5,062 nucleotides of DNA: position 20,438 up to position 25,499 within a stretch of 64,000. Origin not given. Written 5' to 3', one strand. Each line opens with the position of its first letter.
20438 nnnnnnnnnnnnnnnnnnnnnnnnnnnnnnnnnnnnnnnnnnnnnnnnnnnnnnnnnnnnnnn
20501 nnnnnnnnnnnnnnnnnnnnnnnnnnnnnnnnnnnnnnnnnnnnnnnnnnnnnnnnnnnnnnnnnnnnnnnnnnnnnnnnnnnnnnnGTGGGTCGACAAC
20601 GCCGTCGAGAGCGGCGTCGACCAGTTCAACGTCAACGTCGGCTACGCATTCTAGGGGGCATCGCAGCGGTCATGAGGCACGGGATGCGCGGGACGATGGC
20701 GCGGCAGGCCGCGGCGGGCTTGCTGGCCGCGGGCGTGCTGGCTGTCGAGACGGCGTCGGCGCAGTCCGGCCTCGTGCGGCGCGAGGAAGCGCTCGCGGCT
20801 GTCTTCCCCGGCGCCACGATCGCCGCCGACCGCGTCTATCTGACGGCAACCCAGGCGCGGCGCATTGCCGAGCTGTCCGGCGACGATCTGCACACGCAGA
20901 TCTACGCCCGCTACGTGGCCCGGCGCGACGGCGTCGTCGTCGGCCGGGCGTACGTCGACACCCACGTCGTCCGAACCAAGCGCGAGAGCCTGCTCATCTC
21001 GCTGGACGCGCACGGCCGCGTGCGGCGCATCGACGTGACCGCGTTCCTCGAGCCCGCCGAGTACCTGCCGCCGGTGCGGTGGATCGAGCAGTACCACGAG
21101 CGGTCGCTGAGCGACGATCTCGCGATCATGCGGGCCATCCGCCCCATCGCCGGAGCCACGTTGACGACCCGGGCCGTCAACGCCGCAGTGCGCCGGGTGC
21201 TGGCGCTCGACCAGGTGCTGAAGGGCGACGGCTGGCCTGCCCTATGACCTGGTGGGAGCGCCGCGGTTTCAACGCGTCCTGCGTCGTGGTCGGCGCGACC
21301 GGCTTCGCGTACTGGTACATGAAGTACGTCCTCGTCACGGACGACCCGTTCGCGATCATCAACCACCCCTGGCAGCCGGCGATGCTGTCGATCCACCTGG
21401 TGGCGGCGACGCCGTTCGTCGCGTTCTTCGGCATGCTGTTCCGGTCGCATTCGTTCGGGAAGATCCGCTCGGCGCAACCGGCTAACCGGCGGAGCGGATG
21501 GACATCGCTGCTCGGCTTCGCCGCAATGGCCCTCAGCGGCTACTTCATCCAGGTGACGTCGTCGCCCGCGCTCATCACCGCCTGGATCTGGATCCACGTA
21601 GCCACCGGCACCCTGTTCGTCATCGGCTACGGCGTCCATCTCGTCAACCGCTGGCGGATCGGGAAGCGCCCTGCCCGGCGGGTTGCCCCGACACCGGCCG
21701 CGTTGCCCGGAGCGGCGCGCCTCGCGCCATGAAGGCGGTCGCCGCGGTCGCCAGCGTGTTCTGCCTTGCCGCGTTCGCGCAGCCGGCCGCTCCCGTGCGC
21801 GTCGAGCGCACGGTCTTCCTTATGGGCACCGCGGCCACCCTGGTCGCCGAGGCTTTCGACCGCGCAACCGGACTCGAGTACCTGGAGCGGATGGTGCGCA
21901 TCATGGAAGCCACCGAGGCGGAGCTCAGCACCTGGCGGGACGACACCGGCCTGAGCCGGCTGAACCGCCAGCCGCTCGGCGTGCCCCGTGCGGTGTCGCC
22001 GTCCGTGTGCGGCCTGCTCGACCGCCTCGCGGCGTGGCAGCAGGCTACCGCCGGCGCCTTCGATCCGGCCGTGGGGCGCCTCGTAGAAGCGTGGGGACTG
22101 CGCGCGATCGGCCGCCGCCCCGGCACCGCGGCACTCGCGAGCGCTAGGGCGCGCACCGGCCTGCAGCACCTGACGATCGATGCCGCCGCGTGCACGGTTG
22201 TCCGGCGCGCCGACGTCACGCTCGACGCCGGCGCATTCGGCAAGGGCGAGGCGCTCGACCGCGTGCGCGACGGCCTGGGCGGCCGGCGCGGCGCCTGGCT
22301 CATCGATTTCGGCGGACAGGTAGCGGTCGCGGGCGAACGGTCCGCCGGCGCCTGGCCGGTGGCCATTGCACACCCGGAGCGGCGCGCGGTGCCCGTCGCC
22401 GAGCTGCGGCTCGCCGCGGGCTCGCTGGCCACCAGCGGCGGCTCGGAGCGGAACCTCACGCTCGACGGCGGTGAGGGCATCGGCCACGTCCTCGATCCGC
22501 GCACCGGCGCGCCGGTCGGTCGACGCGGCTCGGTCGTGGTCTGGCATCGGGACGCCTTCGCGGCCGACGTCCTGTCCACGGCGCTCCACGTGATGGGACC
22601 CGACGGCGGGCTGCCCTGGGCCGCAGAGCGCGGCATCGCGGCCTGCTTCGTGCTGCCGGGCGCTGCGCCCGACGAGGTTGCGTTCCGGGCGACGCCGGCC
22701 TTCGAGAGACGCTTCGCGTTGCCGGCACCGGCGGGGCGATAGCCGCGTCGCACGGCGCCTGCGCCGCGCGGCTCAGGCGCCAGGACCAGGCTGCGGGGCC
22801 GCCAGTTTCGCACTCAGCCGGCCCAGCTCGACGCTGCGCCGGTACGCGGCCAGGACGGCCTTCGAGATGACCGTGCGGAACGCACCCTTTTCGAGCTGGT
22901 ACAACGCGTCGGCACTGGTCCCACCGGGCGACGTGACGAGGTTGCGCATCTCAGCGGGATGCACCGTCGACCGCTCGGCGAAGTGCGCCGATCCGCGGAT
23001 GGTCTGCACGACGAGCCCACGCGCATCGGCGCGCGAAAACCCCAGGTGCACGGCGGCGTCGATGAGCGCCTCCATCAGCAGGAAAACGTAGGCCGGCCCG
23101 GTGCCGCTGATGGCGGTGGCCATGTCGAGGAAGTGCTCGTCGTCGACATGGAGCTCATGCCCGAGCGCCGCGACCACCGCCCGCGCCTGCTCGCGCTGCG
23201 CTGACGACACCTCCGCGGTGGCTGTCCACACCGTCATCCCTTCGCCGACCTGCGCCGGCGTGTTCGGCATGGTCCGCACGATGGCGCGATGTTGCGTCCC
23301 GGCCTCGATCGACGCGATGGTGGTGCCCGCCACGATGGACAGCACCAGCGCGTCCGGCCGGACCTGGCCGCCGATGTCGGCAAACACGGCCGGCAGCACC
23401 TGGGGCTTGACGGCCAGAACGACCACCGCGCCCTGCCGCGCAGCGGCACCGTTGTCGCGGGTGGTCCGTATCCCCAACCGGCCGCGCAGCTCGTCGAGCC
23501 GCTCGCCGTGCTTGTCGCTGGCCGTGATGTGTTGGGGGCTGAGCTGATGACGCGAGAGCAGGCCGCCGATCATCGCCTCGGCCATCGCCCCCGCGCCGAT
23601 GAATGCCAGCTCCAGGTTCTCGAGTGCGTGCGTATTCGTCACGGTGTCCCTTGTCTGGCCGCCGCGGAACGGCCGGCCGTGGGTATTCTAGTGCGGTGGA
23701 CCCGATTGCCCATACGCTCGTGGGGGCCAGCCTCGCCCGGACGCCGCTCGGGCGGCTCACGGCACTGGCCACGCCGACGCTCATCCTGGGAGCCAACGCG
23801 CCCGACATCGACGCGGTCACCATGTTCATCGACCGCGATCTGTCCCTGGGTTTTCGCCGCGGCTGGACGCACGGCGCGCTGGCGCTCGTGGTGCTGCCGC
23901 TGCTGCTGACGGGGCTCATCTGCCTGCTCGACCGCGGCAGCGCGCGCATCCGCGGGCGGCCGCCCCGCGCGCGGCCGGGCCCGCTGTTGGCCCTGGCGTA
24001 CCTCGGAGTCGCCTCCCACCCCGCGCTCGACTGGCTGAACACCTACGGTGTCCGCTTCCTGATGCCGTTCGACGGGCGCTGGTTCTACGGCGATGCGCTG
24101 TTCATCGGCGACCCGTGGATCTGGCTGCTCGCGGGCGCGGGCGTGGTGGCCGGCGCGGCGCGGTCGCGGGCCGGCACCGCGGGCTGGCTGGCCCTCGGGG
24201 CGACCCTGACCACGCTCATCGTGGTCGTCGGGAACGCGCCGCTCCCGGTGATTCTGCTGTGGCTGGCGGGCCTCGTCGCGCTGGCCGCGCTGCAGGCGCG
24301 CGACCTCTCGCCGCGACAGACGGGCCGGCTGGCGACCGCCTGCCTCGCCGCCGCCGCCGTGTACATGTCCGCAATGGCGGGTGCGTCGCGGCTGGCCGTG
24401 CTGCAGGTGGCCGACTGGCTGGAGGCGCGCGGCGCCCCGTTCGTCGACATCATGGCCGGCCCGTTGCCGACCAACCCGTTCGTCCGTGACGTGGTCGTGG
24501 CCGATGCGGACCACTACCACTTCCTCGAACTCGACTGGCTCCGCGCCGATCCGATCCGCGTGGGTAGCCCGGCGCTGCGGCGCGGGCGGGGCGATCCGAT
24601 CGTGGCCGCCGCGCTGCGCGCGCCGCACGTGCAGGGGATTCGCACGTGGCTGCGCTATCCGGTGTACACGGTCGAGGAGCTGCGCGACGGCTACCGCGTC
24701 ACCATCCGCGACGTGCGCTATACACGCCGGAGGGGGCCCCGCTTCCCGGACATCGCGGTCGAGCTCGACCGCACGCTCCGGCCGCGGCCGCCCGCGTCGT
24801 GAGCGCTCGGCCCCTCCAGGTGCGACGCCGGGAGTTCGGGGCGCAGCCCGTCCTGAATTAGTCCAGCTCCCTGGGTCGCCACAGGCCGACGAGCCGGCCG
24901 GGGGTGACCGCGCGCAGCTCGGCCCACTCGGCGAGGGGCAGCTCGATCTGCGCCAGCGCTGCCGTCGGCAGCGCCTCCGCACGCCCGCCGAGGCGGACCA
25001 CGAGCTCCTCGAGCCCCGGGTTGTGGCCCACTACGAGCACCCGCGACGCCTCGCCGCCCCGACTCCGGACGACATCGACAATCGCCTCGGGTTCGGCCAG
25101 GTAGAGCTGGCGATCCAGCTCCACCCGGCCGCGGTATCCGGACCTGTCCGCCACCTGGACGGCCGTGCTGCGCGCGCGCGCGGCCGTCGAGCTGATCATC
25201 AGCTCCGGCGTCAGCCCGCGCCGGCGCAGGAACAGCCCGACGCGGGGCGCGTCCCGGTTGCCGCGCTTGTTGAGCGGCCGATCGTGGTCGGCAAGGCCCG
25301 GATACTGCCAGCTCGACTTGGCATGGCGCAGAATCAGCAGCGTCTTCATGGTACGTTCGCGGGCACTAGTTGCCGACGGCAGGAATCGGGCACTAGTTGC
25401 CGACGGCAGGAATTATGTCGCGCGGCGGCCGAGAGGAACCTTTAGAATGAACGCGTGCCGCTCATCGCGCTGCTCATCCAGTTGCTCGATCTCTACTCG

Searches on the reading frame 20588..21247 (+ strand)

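Call 12: search_protein_families(library=pfam, proteins=[window:20588-21247:+], max_evalue=0.01)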
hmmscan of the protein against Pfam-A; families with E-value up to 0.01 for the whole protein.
window:20588-21247:+ (219 aa): 1 family
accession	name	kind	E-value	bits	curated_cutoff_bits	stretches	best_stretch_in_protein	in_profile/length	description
PF04205.19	FMN_bind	-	0.0027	18.8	22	1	182-205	53-76/77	FMN-binding domain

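Call 13: search_protein_families(library=ncbifam, proteins=[window:20588-21247:+], max_evalue=0.01)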
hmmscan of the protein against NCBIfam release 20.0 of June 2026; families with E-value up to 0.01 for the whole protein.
window:20588-21247:+ (219 aa): 0 families

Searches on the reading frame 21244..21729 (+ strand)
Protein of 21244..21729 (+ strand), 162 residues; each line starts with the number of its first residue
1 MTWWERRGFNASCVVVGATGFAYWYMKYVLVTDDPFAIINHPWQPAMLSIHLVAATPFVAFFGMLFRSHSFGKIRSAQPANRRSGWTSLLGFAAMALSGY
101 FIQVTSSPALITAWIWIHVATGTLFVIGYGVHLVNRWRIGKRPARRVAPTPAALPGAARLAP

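Call 12: search_protein_families(library=pfam, proteins=[window:21244-21729:+], max_evalue=0.01)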
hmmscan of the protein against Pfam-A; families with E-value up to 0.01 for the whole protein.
seq(162 aa): 1 family
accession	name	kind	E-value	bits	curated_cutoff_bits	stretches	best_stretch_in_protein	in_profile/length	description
PF01292.26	Ni_hydr_CYTB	-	0.0036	17.5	30.1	0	86-136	11-62/179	Prokaryotic cytochrome b561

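Call 13: search_protein_families(library=ncbifam, proteins=[window:21244-21729:+], max_evalue=0.01)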
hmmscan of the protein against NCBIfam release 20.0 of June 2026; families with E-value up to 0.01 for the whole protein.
seq(162 aa): 0 families

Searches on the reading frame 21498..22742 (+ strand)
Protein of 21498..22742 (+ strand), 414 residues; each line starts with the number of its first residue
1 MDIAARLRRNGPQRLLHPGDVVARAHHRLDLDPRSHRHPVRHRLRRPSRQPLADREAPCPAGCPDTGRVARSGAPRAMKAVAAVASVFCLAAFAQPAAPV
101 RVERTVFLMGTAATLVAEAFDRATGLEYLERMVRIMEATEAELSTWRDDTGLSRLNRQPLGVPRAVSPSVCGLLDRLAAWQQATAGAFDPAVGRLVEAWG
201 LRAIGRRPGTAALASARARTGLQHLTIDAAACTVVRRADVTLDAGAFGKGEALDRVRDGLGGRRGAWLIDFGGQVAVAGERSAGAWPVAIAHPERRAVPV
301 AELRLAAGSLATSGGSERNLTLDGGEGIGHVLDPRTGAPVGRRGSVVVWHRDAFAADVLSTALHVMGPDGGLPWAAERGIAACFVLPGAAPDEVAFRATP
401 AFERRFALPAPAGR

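Call 12: search_protein_families(library=pfam, proteins=[window:21498-22742:+], max_evalue=0.01)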
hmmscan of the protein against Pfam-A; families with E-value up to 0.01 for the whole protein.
window:21498-22742:+ (414 aa): 1 family
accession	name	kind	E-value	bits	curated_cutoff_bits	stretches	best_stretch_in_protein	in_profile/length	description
PF02424.20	ApbE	-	1.5e-54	185.8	25.6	1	109-384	1-266/266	ApbE family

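Call 13: search_protein_families(library=ncbifam, proteins=[window:21498-22742:+], max_evalue=0.01)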
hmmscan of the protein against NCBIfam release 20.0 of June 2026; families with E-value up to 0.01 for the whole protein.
window:21498-22742:+ (414 aa): 1 family
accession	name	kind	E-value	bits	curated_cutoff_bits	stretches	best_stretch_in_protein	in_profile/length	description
NF007774.0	PRK10461.1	equivalog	5.5e-28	97.9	498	1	108-385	41-327/351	FAD:protein FMN transferase ApbE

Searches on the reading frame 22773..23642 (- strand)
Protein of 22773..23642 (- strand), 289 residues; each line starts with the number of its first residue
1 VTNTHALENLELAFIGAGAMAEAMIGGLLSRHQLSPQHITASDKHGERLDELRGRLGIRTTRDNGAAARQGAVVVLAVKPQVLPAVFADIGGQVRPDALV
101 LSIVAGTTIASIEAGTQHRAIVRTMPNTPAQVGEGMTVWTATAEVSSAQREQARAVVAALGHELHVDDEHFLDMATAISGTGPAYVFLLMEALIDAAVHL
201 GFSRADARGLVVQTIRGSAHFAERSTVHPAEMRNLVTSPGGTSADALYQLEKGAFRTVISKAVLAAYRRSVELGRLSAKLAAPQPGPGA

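Call 51: search_protein_families(library=pfam, proteins=[window:22773-23642:-], max_evalue=0.001)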
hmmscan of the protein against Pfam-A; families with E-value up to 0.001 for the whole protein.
window:22773-23642:- (289 aa): 2 families
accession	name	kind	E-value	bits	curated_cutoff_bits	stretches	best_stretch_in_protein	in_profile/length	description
PF14748.11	P5CR_dimer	-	1.7e-34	118.6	25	1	169-273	1-105/105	Pyrroline-5-carboxylate reductase dimerisation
PF03807.23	F420_oxidored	-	1.4e-17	64.5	21.6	1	12-106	2-94/94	NADP oxidoreductase coenzyme F420-dependent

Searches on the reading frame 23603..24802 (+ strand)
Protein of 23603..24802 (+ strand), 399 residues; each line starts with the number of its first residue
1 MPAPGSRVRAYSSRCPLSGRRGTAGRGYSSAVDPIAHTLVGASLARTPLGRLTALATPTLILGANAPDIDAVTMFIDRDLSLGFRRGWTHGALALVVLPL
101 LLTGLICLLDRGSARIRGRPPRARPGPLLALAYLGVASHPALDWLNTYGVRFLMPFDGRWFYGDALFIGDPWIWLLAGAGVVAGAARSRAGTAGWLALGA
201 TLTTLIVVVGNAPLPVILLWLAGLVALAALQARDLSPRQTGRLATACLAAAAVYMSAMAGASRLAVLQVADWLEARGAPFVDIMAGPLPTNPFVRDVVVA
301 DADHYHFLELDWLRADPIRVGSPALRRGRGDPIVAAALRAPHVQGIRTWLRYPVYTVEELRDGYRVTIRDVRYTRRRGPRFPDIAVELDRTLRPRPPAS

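Call 51: search_protein_families(library=pfam, proteins=[window:23603-24802:+], max_evalue=0.001)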
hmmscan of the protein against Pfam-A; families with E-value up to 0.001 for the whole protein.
window:23603-24802:+ (399 aa): 1 family
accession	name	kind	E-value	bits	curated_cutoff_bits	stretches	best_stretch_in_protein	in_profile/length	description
PF04307.19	YdjM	-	3.5e-25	89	29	1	33-206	2-168/176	YdjM inner membrane protein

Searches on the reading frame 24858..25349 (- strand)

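Call 51: search_protein_families(library=pfam, proteins=[window:24858-25349:-], max_evalue=0.001)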
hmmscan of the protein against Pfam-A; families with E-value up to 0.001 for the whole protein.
window:24858-25349:- (163 aa): 1 family
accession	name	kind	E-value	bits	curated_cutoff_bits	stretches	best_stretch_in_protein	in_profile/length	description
PF00300.27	His_Phos_1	-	6.2e-09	36.2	21.7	1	4-81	1-76/194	Histidine phosphatase superfamily (branch 1)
